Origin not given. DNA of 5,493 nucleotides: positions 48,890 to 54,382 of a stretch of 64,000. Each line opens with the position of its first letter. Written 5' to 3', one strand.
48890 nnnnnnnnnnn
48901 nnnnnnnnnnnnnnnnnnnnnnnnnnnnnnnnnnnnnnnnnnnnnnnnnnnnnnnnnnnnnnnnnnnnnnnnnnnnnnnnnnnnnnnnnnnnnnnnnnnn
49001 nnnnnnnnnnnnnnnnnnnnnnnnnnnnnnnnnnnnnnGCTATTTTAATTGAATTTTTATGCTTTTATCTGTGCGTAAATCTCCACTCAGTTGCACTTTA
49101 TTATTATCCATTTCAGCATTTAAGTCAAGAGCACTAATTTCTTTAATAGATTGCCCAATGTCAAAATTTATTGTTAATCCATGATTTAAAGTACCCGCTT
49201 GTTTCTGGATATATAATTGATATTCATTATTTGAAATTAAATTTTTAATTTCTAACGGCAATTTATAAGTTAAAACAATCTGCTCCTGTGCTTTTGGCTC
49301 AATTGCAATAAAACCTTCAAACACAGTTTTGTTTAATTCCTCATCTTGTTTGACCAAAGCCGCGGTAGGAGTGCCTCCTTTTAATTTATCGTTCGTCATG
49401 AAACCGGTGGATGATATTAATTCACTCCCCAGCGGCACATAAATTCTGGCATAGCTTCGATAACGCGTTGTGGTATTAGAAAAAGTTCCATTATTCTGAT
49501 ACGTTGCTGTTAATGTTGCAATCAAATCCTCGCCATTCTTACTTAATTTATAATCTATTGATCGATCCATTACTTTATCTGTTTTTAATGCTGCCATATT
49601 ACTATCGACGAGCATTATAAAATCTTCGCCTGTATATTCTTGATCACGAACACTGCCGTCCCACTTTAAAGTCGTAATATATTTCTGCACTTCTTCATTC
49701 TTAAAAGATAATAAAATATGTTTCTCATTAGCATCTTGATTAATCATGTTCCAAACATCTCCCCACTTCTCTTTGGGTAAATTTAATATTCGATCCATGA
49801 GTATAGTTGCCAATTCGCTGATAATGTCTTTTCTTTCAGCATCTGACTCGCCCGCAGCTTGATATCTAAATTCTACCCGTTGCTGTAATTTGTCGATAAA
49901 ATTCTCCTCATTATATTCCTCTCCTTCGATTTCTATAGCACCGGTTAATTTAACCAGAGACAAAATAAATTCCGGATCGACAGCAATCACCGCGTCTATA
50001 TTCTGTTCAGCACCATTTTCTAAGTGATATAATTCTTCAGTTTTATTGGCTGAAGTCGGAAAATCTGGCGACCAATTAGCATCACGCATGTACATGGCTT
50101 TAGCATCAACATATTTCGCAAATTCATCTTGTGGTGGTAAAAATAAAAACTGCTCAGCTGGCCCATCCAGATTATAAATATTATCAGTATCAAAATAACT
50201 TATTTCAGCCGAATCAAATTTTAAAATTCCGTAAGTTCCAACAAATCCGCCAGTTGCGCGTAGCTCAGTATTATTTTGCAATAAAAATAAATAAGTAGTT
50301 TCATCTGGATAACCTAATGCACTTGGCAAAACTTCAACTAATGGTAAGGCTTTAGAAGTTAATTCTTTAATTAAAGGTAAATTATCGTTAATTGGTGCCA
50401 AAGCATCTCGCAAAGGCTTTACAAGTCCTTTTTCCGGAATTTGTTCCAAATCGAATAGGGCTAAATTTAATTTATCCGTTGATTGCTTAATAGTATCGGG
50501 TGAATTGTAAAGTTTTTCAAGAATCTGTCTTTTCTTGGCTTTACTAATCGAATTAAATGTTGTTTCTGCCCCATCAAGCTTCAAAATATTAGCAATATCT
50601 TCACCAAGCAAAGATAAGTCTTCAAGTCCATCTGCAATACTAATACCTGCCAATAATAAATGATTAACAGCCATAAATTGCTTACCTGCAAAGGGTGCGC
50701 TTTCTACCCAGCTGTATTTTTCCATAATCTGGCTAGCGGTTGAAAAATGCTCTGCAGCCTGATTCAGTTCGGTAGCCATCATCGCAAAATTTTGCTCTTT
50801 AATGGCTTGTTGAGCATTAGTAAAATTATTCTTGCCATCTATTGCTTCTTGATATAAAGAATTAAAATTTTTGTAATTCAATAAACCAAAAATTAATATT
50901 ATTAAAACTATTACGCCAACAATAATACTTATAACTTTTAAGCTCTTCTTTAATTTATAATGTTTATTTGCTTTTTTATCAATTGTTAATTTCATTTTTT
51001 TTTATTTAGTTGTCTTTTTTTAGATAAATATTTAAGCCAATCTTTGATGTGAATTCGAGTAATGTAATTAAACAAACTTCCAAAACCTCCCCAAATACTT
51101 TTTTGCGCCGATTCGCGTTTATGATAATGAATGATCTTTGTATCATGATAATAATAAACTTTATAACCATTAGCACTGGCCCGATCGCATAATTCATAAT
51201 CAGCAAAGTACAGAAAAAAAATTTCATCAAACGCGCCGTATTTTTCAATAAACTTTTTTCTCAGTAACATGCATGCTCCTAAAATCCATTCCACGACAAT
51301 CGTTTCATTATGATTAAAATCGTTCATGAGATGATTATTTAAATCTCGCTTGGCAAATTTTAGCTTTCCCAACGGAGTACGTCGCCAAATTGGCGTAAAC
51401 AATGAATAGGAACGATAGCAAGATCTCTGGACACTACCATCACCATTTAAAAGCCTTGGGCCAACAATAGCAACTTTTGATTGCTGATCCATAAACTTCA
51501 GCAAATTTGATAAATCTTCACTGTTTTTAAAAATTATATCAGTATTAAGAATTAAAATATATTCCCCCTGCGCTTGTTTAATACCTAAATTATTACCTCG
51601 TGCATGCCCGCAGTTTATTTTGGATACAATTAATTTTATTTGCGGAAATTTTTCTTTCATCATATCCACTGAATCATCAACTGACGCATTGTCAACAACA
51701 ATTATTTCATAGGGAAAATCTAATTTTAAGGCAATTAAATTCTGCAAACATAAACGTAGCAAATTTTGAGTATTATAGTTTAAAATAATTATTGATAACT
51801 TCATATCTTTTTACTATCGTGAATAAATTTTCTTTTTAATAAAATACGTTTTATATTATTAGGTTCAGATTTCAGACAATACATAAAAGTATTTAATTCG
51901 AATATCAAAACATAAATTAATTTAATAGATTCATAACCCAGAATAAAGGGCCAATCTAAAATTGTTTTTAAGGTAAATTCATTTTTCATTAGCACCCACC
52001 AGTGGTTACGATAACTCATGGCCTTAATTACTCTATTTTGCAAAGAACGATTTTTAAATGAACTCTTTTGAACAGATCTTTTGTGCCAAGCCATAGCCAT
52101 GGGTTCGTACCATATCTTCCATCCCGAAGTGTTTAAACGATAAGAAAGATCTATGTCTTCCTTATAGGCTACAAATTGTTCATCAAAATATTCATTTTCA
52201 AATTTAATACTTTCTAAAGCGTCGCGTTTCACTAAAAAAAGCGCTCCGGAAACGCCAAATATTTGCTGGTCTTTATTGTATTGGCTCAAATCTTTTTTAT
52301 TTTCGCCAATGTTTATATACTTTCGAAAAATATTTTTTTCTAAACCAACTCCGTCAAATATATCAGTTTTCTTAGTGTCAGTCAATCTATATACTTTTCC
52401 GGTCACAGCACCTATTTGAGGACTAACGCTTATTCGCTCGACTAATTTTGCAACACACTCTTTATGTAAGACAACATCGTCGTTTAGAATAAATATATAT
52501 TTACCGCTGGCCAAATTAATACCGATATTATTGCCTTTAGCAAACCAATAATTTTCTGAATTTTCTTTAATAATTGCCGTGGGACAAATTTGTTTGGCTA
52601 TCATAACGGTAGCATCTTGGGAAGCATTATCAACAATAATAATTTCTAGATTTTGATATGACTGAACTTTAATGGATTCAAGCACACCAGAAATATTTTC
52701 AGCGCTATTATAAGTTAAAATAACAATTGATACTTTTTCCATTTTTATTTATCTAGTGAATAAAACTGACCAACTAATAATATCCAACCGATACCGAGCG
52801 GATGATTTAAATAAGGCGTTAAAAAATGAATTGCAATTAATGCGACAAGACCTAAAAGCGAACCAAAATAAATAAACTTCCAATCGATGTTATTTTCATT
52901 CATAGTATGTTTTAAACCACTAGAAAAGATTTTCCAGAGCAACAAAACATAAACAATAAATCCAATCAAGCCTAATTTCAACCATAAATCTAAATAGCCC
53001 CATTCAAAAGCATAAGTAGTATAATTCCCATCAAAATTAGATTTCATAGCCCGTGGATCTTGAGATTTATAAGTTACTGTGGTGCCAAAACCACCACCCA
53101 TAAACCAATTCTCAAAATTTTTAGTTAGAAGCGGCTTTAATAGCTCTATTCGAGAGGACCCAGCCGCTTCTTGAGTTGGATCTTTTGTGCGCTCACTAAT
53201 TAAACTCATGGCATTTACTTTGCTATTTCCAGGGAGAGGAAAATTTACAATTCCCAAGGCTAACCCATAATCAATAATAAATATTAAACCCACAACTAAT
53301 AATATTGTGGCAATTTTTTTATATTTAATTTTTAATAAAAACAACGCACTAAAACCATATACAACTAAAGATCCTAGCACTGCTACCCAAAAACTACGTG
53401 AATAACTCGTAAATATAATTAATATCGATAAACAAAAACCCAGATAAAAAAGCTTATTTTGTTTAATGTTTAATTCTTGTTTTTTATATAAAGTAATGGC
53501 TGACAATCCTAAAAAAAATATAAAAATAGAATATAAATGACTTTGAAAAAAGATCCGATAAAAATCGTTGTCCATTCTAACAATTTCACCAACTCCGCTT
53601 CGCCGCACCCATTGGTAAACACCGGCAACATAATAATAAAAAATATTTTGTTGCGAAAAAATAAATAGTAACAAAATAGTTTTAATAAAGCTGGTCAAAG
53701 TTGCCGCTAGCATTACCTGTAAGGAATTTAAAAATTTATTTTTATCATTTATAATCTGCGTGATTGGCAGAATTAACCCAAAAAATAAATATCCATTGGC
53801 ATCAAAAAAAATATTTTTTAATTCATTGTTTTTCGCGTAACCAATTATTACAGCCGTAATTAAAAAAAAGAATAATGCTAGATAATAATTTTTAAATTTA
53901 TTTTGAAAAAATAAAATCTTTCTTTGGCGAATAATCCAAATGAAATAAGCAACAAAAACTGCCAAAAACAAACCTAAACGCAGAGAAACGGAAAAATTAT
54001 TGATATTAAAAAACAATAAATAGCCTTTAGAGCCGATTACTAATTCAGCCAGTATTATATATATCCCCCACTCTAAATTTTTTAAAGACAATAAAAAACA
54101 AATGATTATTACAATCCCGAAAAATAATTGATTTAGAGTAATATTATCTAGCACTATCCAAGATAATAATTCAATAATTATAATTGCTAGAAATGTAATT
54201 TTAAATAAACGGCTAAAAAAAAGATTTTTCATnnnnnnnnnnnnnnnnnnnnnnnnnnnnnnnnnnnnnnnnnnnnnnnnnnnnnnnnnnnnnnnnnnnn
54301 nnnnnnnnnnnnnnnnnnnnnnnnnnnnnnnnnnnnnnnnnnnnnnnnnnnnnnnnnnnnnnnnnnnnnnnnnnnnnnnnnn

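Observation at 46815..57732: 11-kb translationally coupled Wzx/Wzy-type glycan operon containing an MreB paralog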

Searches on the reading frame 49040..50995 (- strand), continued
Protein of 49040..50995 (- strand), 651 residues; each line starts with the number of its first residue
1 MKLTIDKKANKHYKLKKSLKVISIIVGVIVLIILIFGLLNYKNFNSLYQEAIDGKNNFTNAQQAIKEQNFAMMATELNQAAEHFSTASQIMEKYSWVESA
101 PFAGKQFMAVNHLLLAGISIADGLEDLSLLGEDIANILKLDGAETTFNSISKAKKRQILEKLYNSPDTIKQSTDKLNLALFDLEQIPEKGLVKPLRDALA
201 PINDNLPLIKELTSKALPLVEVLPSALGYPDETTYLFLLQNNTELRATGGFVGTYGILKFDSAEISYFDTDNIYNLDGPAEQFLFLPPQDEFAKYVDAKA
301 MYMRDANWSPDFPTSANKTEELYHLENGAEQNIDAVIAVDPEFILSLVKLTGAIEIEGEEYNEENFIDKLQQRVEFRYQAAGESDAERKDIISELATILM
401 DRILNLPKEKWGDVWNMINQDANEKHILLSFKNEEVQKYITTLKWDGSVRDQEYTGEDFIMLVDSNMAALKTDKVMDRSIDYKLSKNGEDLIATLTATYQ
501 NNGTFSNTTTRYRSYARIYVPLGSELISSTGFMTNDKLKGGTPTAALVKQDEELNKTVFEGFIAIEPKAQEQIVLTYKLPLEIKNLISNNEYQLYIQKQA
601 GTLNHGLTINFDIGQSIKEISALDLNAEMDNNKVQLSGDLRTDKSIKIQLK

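Call 34: search_protein_families(library=ncbifam, proteins=[window:49040-50995:-], max_evalue=0.001)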
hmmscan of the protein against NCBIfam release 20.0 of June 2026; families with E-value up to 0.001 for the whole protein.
window:49040-50995:- (651 aa): 0 families

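Call 52: search_solved_structures(query=A2, max_evalue=10)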
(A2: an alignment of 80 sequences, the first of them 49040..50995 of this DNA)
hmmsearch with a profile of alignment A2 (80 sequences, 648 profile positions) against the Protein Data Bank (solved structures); distinct sequences matched with E-value up to 10: 15.
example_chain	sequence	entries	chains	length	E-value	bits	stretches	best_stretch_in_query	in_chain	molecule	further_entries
6xns_A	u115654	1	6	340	0.0083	17.7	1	56-217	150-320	C3_crown-05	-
8dmj_A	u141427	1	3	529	0.024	16.2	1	156-222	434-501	Fusion glycoprotein F0,Fusion glycoprotein F1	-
8do4_A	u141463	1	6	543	0.028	16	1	156-222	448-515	Fusion glycoprotein F0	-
5evm_A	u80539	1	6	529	0.035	15.7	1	156-223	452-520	Fusion glycoprotein F0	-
22vl_b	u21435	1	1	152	0.098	14.2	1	133-221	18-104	ATP synthase subunit b, chloroplastic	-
9lng_B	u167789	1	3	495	0.14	13.7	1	156-218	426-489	Fusion glycoprotein F0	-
6uxd_A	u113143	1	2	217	0.21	13.1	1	401-437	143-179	CT021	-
5j10_A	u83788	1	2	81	0.54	11.7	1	157-222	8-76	peptide design 2L4HC2_24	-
6prh_A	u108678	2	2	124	0.68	11.4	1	118-219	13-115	RicA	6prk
8k84_A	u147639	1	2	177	1.1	10.7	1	74-144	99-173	De novo design protein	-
2pih_A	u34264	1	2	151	1.1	10.7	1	118-219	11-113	Protein ymcA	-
6agf_A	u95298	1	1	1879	1.5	10.3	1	28-93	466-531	Sodium channel protein type 4 subunit alpha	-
6v7b_a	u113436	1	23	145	2.3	9.7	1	180-233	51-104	Structural protein VP2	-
5cwq_A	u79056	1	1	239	7.1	8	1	14-97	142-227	Designed helical repeat protein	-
8fbo_A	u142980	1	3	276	7.8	7.9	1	76-187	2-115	KWOCA_102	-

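Call 56: search_protein_families(library=pfam, proteins=[L052:11955-13190:+, L048:11981-15526:+], max_evalue=0.001)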
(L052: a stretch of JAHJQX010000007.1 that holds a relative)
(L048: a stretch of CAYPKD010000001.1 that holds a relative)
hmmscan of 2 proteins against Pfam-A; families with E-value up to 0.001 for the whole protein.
L052:11955-13190:+ (411 aa): 5 families
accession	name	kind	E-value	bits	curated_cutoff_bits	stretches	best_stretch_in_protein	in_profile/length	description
PF03572.23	Peptidase_S41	-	3.3e-49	167.1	24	1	225-387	2-165/165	Peptidase family S41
PF22694.1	CtpB_N-like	-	6.3e-17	62.3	27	1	29-110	6-85/85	Activating protease CtpB N-terminal domain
PF17820.7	PDZ_6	-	5.8e-13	48.8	27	1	140-192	4-54/54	PDZ domain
PF13180.12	PDZ_2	-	8.4e-10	39.2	27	1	125-196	3-73/80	PDZ domain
PF00595.29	PDZ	-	4.2e-09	37.1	23.2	1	123-190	10-80/81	PDZ domain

L048:11981-15526:+ (1181 aa): 5 families
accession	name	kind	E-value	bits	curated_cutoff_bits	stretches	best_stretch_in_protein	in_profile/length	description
PF07733.18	DNA_pol3_alpha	-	1.6e-103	346.3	23.9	1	313-578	2-260/260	Bacterial DNA polymerase III alpha NTPase domain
PF17657.6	DNA_pol3_finger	-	2.4e-63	212.9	22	1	581-743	1-165/166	Bacterial DNA polymerase III alpha subunit finger domain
PF02811.25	PHP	-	1.9e-59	201.1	26.4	1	22-193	1-164/164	PHP domain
PF14579.12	HHH_6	-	2e-26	92.4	25.6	1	817-908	1-85/90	Helix-hairpin-helix motif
PF01336.31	tRNA_anti-codon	-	4.2e-07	30.3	27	1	1004-1077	1-71/75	OB-fold nucleic acid binding domain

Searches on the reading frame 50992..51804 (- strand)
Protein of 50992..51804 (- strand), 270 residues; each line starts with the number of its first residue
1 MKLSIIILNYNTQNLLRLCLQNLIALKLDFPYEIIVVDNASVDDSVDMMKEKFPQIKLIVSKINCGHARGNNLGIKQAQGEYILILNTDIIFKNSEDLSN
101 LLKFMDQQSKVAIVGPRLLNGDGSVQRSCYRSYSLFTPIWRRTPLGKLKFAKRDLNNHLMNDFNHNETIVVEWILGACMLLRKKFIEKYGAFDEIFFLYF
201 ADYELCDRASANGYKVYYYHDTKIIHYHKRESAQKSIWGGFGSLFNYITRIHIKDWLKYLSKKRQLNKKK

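Call 4: search_protein_families(library=pfam, proteins=[window:50992-51804:-], max_evalue=0.01)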
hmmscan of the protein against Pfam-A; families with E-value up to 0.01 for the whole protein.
window:50992-51804:- (270 aa): 6 families
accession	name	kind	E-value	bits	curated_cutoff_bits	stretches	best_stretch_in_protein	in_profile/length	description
PF00535.33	Glycos_transf_2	-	1.7e-23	83.8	23.3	1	4-140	1-132/168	Glycosyl transferase family 2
PF13641.12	Glyco_tranf_2_3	-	1.2e-14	55.4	27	1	3-233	3-218/230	Glycosyltransferase like family 2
PF13712.12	Glyco_tranf_2_5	-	4.4e-07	30.3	27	1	68-230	42-191/210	Glycosyltransferase like family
PF10111.15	Glyco_tranf_2_2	-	7.2e-06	26.1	27.3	1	28-105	26-106/276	Glycosyltransferase like family 2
PF13506.12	Glyco_transf_21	-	9.7e-05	22.3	21.7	1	170-226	98-154/174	Glycosyl transferase family 21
PF13632.12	Glyco_trans_2_3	-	0.00043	20.6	27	1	170-227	69-123/198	Glycosyl transferase family group 2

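Call 34: search_protein_families(library=ncbifam, proteins=[window:50992-51804:-], max_evalue=0.001)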
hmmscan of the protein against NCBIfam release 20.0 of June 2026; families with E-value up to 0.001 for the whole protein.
window:50992-51804:- (270 aa): 21 families
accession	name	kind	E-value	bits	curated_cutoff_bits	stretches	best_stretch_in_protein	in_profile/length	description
NF041875.1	EPS_EpsD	equivalog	1.3e-15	57.7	370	1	3-235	1-215/325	exopolysaccharide biosynthesis glycosyltransferase EpsD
TIGR01556.1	rhamnosyltran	subfamily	7.2e-15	54.9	200.55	1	30-227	20-201/281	rhamnosyltransferase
NF007482.0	PRK10073.1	equivalog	1.5e-13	50.5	423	1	2-90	7-96/334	glycosyltransferase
TIGR04283.1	glyco_like_mftF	equivalog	5.2e-13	49.1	182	1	3-113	1-105/221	TIGR04283 family arsenosugar biosynthesis glycosyltransferase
TIGR03965.1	mycofact_glyco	equivalog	1e-12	47.7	280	1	4-121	77-194/467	mycofactocin biosynthesis glycosyltransferase MftF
NF047683.1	TeichurnBiosyTuaG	equivalog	7.2e-11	42.2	400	1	3-123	8-130/252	teichuronic acid biosynthesis protein TuaG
TIGR03937.1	PgaC_IcaA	equivalog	1.5e-10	40.7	422.3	1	2-117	46-164/407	poly-beta-1,6-N-acetyl-D-glucosamine synthase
TIGR03111.1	glyc2_xrt_Gpos1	hypoth_equivalog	1.2e-08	34.2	363.95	1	3-121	51-172/439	TIGR03111 family XrtG-associated glycosyltransferase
TIGR04195.1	S_glycosyl_SunS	equivalog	1.9e-08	33.6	350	1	6-125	62-178/421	SunS family peptide S-glycosyltransferase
TIGR04009.1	wcaE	equivalog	4e-08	32.8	369.2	1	3-136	3-140/248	colanic acid biosynthesis glycosyltransferase WcaE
NF050050.1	ProtGlycPglI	equivalog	7.4e-08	32.1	500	1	2-126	3-128/306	GalNAc(5)-diNAcBac-PP-undecaprenol beta-1,3-glucosyltransferase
NF038302.1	EPS_HpsE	equivalog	1.6e-07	30.7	300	1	1-117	1-123/307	hormogonium polysaccharide biosynthesis glycosyltransferase HpsE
NF038299.1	EPS_HpsN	equivalog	2.5e-07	30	425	1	2-229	2-223/317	hormogonium polysaccharide biosynthesis glycosyltransferase HpsN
NF007986.1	PRK10714.1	equivalog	3.2e-07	29.7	529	1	2-124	7-132/316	undecaprenyl-phosphate 4-deoxy-4-formamido-L-arabinose transferase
NF053739.1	GlytfEpsEBac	equivalog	4.6e-07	29.1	450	1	2-124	2-126/265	glycosyltransferase EpsE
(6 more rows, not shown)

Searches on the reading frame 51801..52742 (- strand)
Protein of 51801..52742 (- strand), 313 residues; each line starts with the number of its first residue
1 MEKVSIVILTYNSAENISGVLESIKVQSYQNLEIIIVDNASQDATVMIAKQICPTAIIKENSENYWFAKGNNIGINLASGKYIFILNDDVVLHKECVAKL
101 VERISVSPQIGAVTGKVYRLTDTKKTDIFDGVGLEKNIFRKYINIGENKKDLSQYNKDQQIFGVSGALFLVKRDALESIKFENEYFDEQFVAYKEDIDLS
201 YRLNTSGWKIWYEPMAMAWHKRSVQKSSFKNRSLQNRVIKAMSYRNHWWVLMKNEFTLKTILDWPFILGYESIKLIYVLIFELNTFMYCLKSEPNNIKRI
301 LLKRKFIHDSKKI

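Call 4: search_protein_families(library=pfam, proteins=[window:51801-52742:-], max_evalue=0.01)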
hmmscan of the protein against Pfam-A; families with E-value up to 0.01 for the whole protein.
window:51801-52742:- (313 aa): 5 families
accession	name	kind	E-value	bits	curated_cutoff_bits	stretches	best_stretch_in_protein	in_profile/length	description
PF00535.33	Glycos_transf_2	-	2.5e-27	96.3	23.3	1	5-178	1-166/168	Glycosyl transferase family 2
PF13641.12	Glyco_tranf_2_3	-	1.3e-19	71.5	27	1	4-225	3-213/230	Glycosyltransferase like family 2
PF13632.12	Glyco_trans_2_3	-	1.2e-07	32.2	27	1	82-231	1-134/198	Glycosyl transferase family group 2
PF10111.15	Glyco_tranf_2_2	-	2.9e-07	30.7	27.3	1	5-229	1-225/276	Glycosyltransferase like family 2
PF13712.12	Glyco_tranf_2_5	-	0.00054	20.2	27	1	67-239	41-205/210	Glycosyltransferase like family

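Call 34: search_protein_families(library=ncbifam, proteins=[window:51801-52742:-], max_evalue=0.001)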
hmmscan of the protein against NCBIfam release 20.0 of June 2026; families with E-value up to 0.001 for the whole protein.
window:51801-52742:- (313 aa): 23 families
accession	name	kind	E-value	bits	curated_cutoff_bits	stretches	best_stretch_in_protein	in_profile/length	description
TIGR03937.1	PgaC_IcaA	equivalog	5.3e-26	91.5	422.3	1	2-219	45-249/407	poly-beta-1,6-N-acetyl-D-glucosamine synthase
NF038302.1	EPS_HpsE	equivalog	2.5e-22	79.2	300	1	4-229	3-229/307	hormogonium polysaccharide biosynthesis glycosyltransferase HpsE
NF041875.1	EPS_EpsD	equivalog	3.2e-22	79.4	370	1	4-225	1-211/325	exopolysaccharide biosynthesis glycosyltransferase EpsD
NF038299.1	EPS_HpsN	equivalog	5e-21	75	425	1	3-255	2-254/317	hormogonium polysaccharide biosynthesis glycosyltransferase HpsN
TIGR03965.1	mycofact_glyco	equivalog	1.4e-18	67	280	1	2-232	74-292/467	mycofactocin biosynthesis glycosyltransferase MftF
TIGR03111.1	glyc2_xrt_Gpos1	hypoth_equivalog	3.7e-15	55.6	363.95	1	3-201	50-246/439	TIGR03111 family XrtG-associated glycosyltransferase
TIGR04283.1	glyco_like_mftF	equivalog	2.6e-13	50.1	182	1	4-104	1-97/221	TIGR04283 family arsenosugar biosynthesis glycosyltransferase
NF050050.1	ProtGlycPglI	equivalog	6.3e-13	48.8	500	1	1-138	1-140/306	GalNAc(5)-diNAcBac-PP-undecaprenol beta-1,3-glucosyltransferase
NF047683.1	TeichurnBiosyTuaG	equivalog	1.6e-12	47.6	400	1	2-105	6-112/252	teichuronic acid biosynthesis protein TuaG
NF053739.1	GlytfEpsEBac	equivalog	7.1e-12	44.9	450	1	3-236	2-216/265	glycosyltransferase EpsE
NF007482.0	PRK10073.1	equivalog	7.5e-12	44.9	423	1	2-101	6-107/334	glycosyltransferase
NF041394.1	GtaseAglG_Halo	equivalog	4.1e-11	42.7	440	1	3-127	2-129/304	glucosyl-dolichyl phosphate glucuronosyltransferase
NF045692.1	OglycostaseCruG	equivalog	1.4e-08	34.1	600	1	2-52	41-91/386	2'-O-glycosyltransferase CruG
TIGR01556.1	rhamnosyltran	subfamily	2.6e-08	33.4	200.55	1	10-258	2-235/281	rhamnosyltransferase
TIGR04195.1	S_glycosyl_SunS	equivalog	3.5e-07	29.4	350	1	5-125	60-184/421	SunS family peptide S-glycosyltransferase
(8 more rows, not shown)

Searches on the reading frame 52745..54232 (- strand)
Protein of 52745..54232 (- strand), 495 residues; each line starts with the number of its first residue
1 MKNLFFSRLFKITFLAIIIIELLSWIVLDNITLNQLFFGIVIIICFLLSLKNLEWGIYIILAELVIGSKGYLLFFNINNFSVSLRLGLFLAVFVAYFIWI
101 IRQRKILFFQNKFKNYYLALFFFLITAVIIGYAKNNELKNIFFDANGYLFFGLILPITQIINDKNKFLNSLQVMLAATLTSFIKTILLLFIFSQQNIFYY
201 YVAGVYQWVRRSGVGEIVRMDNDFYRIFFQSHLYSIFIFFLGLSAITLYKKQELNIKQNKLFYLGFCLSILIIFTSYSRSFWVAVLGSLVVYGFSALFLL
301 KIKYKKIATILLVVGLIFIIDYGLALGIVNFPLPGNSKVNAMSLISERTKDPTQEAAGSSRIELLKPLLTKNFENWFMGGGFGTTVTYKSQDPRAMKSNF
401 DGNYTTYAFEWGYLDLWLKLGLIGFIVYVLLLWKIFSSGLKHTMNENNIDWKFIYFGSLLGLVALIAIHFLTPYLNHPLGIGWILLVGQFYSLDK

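Call 4: search_protein_families(library=pfam, proteins=[window:52745-54232:-], max_evalue=0.01)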
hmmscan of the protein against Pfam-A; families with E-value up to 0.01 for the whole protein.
window:52745-54232:- (495 aa): 1 family
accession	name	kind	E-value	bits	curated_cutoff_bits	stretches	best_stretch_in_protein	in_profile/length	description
PF04932.20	Wzy_C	-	1.4e-08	35.1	31.7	1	265-429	2-149/149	O-Antigen ligase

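Call 34: search_protein_families(library=ncbifam, proteins=[window:52745-54232:-], max_evalue=0.001)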
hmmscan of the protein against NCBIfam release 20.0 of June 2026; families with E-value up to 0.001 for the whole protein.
window:52745-54232:- (495 aa): 0 families
